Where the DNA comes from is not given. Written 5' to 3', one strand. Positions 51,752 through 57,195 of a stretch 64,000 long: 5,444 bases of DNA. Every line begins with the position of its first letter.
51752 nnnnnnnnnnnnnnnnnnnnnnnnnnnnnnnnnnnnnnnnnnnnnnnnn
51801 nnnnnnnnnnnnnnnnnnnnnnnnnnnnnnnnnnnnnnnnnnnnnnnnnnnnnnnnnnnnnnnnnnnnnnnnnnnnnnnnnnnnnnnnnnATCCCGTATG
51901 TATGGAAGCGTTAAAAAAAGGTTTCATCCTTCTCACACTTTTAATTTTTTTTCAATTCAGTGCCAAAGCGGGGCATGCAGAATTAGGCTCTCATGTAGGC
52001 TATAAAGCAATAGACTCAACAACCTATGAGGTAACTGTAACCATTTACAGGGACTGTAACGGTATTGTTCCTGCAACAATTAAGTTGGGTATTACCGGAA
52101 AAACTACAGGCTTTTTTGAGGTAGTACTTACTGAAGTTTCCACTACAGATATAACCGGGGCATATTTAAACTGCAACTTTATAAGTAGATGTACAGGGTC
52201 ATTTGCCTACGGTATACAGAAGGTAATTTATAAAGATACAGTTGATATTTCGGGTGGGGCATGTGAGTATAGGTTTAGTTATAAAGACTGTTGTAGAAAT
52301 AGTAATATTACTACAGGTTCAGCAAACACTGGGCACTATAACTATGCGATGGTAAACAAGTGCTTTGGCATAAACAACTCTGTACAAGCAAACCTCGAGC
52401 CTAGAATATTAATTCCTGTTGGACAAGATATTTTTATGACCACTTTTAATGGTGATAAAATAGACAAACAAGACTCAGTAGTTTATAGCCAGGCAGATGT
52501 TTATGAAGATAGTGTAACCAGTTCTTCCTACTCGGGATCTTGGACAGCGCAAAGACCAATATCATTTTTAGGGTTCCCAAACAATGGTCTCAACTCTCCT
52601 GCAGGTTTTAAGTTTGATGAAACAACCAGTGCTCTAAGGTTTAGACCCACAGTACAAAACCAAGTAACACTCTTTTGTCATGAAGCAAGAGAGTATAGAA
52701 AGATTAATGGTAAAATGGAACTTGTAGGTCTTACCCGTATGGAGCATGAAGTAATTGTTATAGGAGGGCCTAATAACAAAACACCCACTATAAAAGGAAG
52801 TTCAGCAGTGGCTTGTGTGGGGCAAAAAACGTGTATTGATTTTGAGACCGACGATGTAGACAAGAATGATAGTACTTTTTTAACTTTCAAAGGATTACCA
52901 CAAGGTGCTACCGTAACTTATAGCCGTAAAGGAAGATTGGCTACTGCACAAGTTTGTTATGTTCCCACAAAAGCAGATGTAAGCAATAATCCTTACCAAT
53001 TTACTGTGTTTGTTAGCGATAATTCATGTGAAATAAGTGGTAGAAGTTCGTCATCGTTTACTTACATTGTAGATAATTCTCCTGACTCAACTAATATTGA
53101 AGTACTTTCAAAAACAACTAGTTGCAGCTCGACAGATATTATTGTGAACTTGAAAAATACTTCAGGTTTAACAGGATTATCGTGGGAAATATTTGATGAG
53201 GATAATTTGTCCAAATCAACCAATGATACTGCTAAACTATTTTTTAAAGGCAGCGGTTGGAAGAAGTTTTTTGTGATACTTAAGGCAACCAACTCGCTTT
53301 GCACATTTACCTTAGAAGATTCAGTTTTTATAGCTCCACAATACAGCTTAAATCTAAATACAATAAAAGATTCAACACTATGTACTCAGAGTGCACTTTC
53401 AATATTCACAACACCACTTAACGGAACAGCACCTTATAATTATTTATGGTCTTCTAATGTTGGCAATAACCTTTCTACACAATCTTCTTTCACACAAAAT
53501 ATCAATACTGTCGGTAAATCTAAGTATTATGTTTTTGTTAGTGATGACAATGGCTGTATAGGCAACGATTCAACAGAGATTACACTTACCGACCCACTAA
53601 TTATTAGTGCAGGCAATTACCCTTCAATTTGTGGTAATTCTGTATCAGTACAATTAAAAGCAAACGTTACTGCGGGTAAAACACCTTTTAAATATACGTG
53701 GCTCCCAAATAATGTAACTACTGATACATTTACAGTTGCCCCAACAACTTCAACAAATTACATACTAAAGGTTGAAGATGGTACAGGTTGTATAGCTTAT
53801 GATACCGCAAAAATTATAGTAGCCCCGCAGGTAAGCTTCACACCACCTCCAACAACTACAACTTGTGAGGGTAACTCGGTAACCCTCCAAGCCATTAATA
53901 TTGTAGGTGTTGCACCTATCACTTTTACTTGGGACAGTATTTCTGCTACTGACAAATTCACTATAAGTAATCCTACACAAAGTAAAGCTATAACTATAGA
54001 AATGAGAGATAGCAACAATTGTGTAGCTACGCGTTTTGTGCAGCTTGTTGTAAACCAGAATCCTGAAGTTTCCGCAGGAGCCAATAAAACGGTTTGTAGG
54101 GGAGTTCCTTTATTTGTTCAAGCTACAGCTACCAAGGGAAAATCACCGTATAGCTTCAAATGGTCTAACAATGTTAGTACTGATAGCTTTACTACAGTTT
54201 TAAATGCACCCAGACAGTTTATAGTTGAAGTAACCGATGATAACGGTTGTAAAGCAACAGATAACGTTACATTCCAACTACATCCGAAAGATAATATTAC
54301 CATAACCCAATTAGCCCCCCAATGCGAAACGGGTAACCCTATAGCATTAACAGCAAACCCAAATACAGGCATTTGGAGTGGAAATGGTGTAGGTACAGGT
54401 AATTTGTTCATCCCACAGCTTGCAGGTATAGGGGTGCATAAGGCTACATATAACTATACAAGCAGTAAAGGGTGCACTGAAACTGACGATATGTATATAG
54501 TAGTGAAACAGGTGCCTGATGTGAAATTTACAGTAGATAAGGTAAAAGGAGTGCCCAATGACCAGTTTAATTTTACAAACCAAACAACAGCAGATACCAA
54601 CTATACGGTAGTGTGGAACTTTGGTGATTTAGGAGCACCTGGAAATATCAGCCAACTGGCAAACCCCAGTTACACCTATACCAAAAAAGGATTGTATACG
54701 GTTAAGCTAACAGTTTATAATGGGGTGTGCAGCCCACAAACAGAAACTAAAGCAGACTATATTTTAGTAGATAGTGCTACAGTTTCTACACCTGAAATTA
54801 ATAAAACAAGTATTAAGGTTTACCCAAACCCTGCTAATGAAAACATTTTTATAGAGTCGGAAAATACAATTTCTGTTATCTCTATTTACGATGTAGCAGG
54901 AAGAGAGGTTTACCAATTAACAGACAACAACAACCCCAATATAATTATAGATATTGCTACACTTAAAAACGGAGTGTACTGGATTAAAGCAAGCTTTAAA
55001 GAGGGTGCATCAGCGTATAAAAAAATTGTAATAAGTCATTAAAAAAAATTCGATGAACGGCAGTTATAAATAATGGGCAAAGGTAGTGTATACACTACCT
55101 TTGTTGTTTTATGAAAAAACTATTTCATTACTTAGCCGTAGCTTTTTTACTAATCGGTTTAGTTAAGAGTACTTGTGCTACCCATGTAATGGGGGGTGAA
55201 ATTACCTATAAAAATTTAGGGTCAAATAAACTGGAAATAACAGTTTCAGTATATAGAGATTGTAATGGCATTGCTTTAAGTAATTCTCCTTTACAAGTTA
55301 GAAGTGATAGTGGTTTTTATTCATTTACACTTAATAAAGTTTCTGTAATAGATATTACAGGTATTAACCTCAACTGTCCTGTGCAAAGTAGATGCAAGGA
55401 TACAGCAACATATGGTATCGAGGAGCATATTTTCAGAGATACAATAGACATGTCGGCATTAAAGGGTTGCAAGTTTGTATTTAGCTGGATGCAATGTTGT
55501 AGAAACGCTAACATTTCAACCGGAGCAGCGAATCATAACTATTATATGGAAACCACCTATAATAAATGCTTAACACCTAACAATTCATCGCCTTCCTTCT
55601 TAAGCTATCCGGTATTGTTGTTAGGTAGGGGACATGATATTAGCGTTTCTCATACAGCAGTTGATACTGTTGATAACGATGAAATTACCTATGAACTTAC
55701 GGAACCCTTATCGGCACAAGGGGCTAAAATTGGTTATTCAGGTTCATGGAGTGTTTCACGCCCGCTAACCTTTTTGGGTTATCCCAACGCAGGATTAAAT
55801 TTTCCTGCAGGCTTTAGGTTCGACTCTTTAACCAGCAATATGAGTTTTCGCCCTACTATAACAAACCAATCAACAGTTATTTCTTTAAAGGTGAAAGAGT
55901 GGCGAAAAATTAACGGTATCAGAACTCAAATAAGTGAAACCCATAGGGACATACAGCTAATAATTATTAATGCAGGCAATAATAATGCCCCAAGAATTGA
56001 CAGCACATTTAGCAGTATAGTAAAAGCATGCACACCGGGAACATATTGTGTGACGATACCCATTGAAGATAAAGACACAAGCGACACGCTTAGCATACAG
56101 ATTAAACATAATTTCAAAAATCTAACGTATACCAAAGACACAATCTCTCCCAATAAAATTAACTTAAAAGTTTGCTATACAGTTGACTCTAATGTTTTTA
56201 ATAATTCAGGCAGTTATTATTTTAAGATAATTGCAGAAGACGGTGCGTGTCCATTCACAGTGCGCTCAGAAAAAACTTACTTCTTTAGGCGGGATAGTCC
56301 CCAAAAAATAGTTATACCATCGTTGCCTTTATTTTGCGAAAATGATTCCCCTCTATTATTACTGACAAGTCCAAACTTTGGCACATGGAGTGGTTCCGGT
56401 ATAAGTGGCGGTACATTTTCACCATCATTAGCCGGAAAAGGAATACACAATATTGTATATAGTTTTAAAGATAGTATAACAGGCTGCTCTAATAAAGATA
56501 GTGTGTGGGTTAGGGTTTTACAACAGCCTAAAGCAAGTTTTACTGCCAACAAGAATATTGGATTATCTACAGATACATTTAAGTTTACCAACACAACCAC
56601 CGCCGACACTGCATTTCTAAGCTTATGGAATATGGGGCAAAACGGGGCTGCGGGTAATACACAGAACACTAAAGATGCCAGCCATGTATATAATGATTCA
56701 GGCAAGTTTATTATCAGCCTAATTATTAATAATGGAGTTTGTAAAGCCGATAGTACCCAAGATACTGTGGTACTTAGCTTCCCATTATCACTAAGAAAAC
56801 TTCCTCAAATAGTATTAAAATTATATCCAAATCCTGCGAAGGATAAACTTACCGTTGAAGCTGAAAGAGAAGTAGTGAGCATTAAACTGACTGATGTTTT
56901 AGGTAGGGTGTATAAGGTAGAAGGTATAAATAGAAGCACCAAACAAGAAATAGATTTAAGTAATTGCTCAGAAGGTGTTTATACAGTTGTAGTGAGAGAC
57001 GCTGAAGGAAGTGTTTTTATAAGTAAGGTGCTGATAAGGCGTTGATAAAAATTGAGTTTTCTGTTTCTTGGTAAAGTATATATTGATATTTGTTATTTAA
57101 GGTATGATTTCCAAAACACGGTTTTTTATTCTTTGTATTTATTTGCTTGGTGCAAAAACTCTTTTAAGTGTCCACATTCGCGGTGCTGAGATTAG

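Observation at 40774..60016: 19-kb array of six T9SS-secreted paralogs built on an unassigned Cys-rich N-terminal domain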

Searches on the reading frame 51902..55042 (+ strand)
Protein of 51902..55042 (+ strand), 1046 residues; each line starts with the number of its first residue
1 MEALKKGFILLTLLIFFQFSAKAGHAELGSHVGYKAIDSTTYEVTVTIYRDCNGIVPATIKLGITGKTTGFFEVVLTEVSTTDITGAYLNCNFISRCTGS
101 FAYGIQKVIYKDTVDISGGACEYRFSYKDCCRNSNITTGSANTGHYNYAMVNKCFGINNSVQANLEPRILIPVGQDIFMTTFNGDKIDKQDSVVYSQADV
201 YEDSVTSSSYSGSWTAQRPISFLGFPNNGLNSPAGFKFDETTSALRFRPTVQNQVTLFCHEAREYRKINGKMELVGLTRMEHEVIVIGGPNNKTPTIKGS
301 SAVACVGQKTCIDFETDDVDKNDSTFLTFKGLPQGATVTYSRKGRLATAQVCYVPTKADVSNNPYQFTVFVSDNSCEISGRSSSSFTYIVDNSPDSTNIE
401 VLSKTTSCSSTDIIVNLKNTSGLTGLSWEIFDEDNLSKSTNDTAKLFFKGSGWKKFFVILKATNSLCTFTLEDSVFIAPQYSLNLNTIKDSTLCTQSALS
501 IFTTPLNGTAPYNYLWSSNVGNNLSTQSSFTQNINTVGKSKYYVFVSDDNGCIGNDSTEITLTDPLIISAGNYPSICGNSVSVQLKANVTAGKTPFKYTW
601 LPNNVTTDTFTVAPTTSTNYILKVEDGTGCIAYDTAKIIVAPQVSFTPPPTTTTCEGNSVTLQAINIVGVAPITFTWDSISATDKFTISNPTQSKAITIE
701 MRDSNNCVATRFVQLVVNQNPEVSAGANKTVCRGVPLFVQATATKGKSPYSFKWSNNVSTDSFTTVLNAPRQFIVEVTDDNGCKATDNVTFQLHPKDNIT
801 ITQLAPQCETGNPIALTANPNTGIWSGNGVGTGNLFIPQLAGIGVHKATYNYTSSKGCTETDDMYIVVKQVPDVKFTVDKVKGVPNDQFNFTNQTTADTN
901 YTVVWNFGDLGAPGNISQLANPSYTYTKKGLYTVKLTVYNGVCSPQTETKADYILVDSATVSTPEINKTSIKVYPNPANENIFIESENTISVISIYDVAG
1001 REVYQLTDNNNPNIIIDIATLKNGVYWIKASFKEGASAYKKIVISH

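Call 4: search_protein_families(library=pfam, proteins=[window:51902-55042:+], max_evalue=0.01)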
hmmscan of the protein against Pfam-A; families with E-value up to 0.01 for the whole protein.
window:51902-55042:+ (1046 aa): 5 families
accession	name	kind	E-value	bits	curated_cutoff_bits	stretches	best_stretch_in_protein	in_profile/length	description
PF18962.6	Por_Secre_tail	-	1.8e-13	51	27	1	973-1044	1-75/75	Secretion system C-terminal sorting domain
PF18911.6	PKD_4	-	1.3e-08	35.2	27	1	888-945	21-75/85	PKD domain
PF00801.26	PKD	-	5.8e-08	33.1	23.5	1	883-950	11-77/80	PKD domain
PF19081.6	Ig_7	-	0.0011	19.7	27.3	0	489-563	8-81/84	Ig-like domain CHU_C associated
PF13573.12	SprB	-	0.0029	17.6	28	0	507-520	23-36/37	SprB repeat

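Call 5: search_protein_families(library=ncbifam, proteins=[window:51902-55042:+], max_evalue=0.01)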
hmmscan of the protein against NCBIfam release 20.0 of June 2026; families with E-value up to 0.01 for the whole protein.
window:51902-55042:+ (1046 aa): 3 families
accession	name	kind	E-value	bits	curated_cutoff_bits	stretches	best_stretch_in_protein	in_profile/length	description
NF038113.1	T9SSA_dep_M36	equivalog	4e-13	48.4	885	1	956-1044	778-868/869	T9SS-dependent M36 family metallopeptidase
TIGR04183.1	Por_Secre_tail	domain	4.2e-11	42.7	23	1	973-1044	1-71/72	T9SS type A sorting domain-containing protein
NF033708.1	T9SS_Cterm_ChiA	domain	5.2e-08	32.6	40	1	993-1043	4-54/55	T9SS sorting signal type C domain-containing protein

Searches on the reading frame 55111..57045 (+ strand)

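Call 4: search_protein_families(library=pfam, proteins=[window:55111-57045:+], max_evalue=0.01)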
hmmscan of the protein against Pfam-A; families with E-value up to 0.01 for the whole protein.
window:55111-57045:+ (644 aa): 3 families
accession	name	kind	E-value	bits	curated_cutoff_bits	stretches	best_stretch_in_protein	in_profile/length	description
PF18962.6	Por_Secre_tail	-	3.6e-14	53.3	27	1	571-642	1-75/75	Secretion system C-terminal sorting domain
PF18911.6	PKD_4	-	0.00022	21.6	27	1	472-551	3-80/85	PKD domain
PF18981.6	InlK_D3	-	0.0017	18.8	25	0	286-331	26-71/75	Internalin K domain (D3/D4)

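Call 5: search_protein_families(library=ncbifam, proteins=[window:55111-57045:+], max_evalue=0.01)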
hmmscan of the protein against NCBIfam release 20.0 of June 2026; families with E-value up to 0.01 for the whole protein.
window:55111-57045:+ (644 aa): 2 families
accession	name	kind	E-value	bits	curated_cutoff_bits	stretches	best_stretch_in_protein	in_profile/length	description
TIGR04183.1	Por_Secre_tail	domain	8e-10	38.6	23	1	571-642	1-71/72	T9SS type A sorting domain-containing protein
NF038113.1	T9SSA_dep_M36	equivalog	9.5e-08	30.6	885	1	568-642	792-868/869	T9SS-dependent M36 family metallopeptidase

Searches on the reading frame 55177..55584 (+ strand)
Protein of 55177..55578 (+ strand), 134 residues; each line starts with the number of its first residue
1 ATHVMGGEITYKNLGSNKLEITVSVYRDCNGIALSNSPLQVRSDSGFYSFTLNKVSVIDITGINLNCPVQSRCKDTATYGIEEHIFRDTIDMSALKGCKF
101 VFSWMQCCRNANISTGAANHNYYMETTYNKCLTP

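Call 41: search_protein_families(library=pfam, proteins=[window:55177-55578:+], max_evalue=10)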
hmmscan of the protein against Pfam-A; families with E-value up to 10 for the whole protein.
seq(134 aa): 0 families

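Call 57: predict_structure(alignment_id=A5)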
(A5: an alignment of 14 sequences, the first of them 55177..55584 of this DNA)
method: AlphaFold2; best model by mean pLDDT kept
length: 136 residues; sequences in the alignment: 14
mean_pLDDT: 82.9   pTM: 0.78
mean pLDDT of the five models: 82.9, 81.1, 80.8, 80.8, 79.9
residues with pLDDT >= 90: 59; 70-90: 55; 50-70: 18; < 50: 4
segments of 3 or more residues with pLDDT < 50: none
pLDDT, mean of each block of 10 residues (from residue 1): 74 92 88 83 94 93 75 77 94 91 80 53 88 79
secondary structure, 60 per line:
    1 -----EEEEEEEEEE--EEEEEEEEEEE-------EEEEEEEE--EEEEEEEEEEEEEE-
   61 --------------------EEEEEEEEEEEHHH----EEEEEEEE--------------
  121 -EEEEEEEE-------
elements in order: E6-15 E18-28 E36-43 E46-59 E81-91 E99-106 E122-129

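Call 60: fold_search(model_id=the predicted structure, library=pdb)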
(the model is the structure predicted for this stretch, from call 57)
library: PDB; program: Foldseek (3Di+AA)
matches with E <= 10: 1660; with E <= 0.001: 0
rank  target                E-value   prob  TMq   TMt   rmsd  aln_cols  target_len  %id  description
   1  3sdx_H                1.1e-02  0.97  0.39  0.26   8.2       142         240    8  Crystal structure of human autoreactive-Valpha24 NKT TCR in complex with CD1d-beta-galactosylceramide (released 2011-10-05)
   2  3sdx_F                1.4e-02  0.95  0.37  0.25   8.0       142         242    8  Crystal structure of human autoreactive-Valpha24 NKT TCR in complex with CD1d-beta-galactosylceramide (released 2011-10-05)
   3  8es7_B                1.9e-02  0.99  0.45  0.26   6.0       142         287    6  CryoEM structure of PN45545 TCR-CD3 complex (released 2023-05-03)
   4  3h9s_E                1.9e-02  0.97  0.39  0.26   6.4       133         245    6  The complex between TCR A6 and human Class I MHC HLA-A2 with the bound Tel1p peptide (released 2010-01-12)
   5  7n6e_H                2.3e-02  0.96  0.39  0.26   8.3       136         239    7  TCR peptide HLA-A2 complex (released 2021-07-28)
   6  2cde_B                2.3e-02  0.91  0.37  0.24   9.1       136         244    6  Structure and binding kinetics of three different human CD1d-alpha- Galactosylceramide specific T cell receptors - iNK (released 2006-03-07)
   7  9ms0_D                2.5e-02  0.99  0.47  0.30   5.4       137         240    5  Structure of cord Blood MAIT A2 TCR in complex with human MR1-5-OP-RU (released 2026-01-14)
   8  6bga_D                2.7e-02  0.97  0.41  0.26   8.3       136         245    6  2B4 I-Ek TCR-MHC complex with affinity-enhancing Velcro peptide (released 2018-07-18)
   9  2wbj_D                2.7e-02  0.91  0.37  0.23   8.5       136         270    7  TCR complex (released 2009-04-07)
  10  6u07_B                2.9e-02  0.99  0.47  0.49   5.4       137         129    5  Computational Stabilization of T Cell Receptor Constant Domains (released 2020-04-15)
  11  3d39_E                2.9e-02  0.97  0.42  0.27   6.5       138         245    7  The complex between TCR A6 and human Class I MHC HLA-A2 with the modified HTLV-1 TAX (Y5(4-fluoroPhenylalanine)) pepti (released 2009-06-16)
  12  8sgb_D                3.0e-02  0.90  0.38  0.26   8.6       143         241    8  Crystal Structure of CD1d-lipid complexed with Beta-2-Microglobulin, TCR Alpha-Chain and TCR Beta-Chain (released 2024-04-24)
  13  7sg2_E                3.4e-02  0.99  0.46  0.30   5.8       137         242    5  XPA5 TCR in complex with HLA-DQ2-omega1 (released 2022-02-23)
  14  4elk_B                3.4e-02  0.94  0.38  0.25   7.9       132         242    7  Crystal structure of the Hy19.3 type II NKT TCR (released 2012-07-25)
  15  5d5m_F                3.6e-02  0.97  0.41  0.27   7.7       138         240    6  Structure of human MR1-5-OP-RU in complex with human MAIT M33.64 TCR (released 2016-01-27)
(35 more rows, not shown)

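Call 87: find_homologous_proteins(query=A5, max_evalue=0.00001)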
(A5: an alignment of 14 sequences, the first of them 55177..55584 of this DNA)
Query A5 (14 sequences) (136 aa, profile of the alignment): 47 proteins with E <= 0.00001 among 516 candidates.
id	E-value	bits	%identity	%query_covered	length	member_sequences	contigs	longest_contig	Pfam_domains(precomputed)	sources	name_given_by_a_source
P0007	5.7e-58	213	62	100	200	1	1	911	-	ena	-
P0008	4.0e-49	184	58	97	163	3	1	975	-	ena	-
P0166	4.4e-35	138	42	100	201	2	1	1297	-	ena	-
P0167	2.5e-33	133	30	84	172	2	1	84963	-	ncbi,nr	ncbi:MAG: hypothetical protein NWR89_04215, partial [Schleiferiaceae bacterium]|nr:hypothetical prot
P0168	5.0e-32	128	29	84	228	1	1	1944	-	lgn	-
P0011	5.7e-32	128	39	99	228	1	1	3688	-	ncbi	ncbi:MAG: hypothetical protein ACPGLV_12110, partial [Bacteroidia bacterium]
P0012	1.3e-30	124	39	99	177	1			-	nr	nr:hypothetical protein [Bacteroidota bacterium]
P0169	6.0e-30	122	36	90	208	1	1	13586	-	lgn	-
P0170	3.0e-27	113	34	90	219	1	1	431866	-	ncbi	ncbi:MAG: hypothetical protein COA58_02065, partial [Bacteroidetes bacterium]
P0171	3.1e-26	110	29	84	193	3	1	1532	-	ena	-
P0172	3.7e-25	106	39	79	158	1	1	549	-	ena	-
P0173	6.2e-24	102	28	84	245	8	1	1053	-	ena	-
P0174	8.5e-24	102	31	98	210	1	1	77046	-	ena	-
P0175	6.5e-23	99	35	88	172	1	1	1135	-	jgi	jgi:hypothetical protein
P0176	4.2e-22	96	31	84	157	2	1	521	-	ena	-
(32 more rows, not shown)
